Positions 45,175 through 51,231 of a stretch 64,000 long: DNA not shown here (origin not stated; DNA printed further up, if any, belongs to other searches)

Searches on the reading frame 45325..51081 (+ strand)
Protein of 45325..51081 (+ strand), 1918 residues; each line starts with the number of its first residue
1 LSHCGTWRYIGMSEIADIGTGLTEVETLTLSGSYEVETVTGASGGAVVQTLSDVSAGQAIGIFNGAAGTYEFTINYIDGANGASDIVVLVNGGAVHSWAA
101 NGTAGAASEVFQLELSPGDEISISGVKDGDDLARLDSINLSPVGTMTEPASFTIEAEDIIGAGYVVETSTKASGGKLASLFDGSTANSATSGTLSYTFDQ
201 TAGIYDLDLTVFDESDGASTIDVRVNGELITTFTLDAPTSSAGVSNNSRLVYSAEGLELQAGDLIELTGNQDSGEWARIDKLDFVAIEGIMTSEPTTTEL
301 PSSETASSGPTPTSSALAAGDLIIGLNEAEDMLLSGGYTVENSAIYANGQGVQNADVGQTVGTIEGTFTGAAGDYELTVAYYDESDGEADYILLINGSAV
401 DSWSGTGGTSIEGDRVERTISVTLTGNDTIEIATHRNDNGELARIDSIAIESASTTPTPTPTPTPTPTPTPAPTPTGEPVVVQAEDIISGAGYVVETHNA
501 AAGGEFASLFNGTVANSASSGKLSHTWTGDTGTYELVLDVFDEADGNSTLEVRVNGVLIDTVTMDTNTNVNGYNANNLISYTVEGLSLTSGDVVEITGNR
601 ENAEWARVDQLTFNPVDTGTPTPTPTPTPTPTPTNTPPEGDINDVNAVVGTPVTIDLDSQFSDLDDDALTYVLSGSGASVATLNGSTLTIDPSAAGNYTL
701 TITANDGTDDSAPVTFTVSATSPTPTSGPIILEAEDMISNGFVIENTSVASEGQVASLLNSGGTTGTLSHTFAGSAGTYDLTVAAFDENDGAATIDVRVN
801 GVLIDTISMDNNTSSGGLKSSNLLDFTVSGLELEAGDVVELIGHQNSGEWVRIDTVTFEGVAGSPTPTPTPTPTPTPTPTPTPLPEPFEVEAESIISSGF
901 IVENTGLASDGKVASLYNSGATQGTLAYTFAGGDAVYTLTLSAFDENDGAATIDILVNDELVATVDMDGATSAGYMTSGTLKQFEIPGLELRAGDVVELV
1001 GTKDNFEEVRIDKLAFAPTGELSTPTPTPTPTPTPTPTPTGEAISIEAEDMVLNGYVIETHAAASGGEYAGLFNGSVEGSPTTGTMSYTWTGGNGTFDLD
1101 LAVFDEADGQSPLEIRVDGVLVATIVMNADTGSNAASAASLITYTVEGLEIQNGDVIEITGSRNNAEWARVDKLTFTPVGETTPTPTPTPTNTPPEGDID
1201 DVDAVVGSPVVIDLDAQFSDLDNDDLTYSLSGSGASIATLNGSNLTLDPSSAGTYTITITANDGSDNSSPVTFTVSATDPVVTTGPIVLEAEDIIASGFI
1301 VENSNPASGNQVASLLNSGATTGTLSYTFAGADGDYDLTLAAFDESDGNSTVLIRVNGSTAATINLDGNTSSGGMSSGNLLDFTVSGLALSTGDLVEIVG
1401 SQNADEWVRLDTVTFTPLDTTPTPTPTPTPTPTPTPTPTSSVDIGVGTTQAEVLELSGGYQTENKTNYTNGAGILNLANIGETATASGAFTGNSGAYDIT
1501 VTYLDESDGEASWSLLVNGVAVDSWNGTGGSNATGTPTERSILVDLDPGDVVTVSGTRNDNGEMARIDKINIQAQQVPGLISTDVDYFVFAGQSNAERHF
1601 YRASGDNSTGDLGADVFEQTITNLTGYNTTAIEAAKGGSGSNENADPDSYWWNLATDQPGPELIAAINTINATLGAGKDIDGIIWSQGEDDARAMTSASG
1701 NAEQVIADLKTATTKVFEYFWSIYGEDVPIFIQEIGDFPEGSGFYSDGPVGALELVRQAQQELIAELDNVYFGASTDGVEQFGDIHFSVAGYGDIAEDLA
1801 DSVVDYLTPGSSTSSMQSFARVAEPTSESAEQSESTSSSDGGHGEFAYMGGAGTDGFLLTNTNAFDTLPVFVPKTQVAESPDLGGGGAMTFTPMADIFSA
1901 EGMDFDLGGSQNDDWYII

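Call 6: search_protein_families(library=pfam, proteins=[window:45325-51081:+], max_evalue=0.01)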
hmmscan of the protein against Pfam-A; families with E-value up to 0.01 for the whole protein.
window:45325-51081:+ (1918 aa): 17 families
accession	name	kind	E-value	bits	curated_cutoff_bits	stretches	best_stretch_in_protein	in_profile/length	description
PF07653.23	SH3_2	-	4e-16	58.9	21.8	0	253-278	12-37/55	Variant SH3 domain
PF20620.4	DUF6805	-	6.8e-08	33.3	27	0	938-973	58-92/133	Family of unknown function (DUF6805)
PF17963.7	Big_9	-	2.1e-06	29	23.6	2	1192-1275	1-88/89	Bacterial Ig domain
PF21602.3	GldM_3rd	-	6.2e-06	26.8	25.2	0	1216-1275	22-81/82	GldM third domain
PF00801.26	PKD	-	6.2e-06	26.6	23.5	1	1213-1269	14-73/80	PKD domain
PF03629.24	SASA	-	9.5e-06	25.8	24.8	1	1666-1803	108-224/226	Carbohydrate esterase, sialic acid-specific acetylesterase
PF14604.12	SH3_9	-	0.00016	21.9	30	0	831-854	13-35/49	Variant SH3 domain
PF05345.18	He_PIG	-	0.00039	21.2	24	1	1198-1276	7-94/96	Putative Ig domain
PF23265.1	Ig-like_KY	-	0.00041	20.9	27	0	682-724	77-122/129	KY-like, immunoglobulin-like domain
PF11614.14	FixG_C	-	0.00054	20.6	25.6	0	1223-1279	44-105/119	IG-like fold at C-terminal of FixG, putative oxidoreductase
PF18914.6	DUF5666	-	0.0012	19.5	27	0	1538-1563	35-53/60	Domain of unknown function (DUF5666)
PF16353.11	LacZ_4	-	0.002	18.8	27.3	0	1217-1277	8-64/87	Beta-galactosidase, domain 4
PF02359.24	CDC48_N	-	0.0021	18.6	35.1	0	1136-1164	14-42/85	Cell division protein 48 (CDC48), N-terminal domain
PF06832.18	BiPBP_C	-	0.0037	17.6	26.8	0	681-714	57-88/90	Penicillin-Binding Protein C-terminus Family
PF20164.4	GspA_SrpA_N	-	0.0058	17.5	27.4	0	1242-1275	80-109/117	GspA/SrpA SigLec-like domain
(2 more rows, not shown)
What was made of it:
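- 50065..50754 (+): SASA-like (sialate O-acetylesterase / SGNH-type) carbohydrate esterase domain just before the spacer. PF03629 hit (call 6).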

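Call 7: search_protein_families(library=ncbifam, proteins=[window:45325-51081:+], max_evalue=0.01)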
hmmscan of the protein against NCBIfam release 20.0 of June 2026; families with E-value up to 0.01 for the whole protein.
window:45325-51081:+ (1918 aa): 3 families
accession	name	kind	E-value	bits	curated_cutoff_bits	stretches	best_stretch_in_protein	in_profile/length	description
NF033186.1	internalin_K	exception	2.1e-06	26.5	1100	1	334-480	401-541/604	class 1 internalin InlK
NF037973.1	metallo_SslE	exception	7.2e-06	23.6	3000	2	864-938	55-125/1519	lipoprotein metalloprotease SslE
TIGR03769.1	P_ac_wall_RPT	domain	0.00063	20.3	30.9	0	693-718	10-39/41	TIGR03769 domain-containing protein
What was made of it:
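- The domains are extracellular in type: Big_9/cadherin-like, Ig-like and a SASA esterase (calls 6, 7).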

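Call 15: find_encoding_contigs(protein=window:45358-51081:+, flank=10000, max_places=6)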
Protein window:45358-51081:+ (1907 aa): 23 contigs read that carry it; 6 places shown.
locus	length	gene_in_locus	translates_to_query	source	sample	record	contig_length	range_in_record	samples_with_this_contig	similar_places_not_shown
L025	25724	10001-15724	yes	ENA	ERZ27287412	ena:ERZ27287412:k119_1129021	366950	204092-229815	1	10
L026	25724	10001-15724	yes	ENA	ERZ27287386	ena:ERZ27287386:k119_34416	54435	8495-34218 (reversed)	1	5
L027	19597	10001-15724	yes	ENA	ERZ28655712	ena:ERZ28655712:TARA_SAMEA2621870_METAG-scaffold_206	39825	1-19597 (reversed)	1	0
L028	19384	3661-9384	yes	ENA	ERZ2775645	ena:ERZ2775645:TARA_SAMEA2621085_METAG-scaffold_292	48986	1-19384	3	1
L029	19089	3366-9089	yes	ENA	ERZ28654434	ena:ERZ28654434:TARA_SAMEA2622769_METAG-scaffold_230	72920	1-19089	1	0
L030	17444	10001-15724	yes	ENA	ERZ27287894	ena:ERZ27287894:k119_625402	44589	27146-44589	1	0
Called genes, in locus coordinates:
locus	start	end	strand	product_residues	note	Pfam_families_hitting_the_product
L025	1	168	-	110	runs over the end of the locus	-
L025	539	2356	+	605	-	PF00270:DEAD, PF00271:Helicase_C, PF16124:RecQ_Zn_bind, PF09382:RQC, PF00570:HRDC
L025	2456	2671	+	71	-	PF07311:Dodecin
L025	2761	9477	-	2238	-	PF17803:Cadherin_4, PF17892:Cadherin_5, PF17963:Big_9, PF17803:Cadherin_4, PF17892:Cadherin_5, PF17963:Big_9, PF17803:Cadherin_4, PF17963:Big_9, +9 more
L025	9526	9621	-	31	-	-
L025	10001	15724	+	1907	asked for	-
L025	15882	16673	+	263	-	PF04654:DUF599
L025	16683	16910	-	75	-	-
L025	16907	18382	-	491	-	PF00535:Glycos_transf_2, PF13641:Glyco_tranf_2_3, PF13632:Glyco_trans_2_3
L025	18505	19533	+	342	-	PF01212:Beta_elim_lyase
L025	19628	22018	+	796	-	PF08448:PAS_4, PF13426:PAS_9 (weak), PF00990:GGDEF, PF00563:EAL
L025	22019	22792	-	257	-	-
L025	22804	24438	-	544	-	-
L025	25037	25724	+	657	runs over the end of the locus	PF01757:Acyl_transf_3, PF19040:SGNH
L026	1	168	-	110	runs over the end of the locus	-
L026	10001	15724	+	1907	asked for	-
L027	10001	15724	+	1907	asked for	-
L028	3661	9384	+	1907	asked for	-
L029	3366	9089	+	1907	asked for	-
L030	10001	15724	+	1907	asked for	-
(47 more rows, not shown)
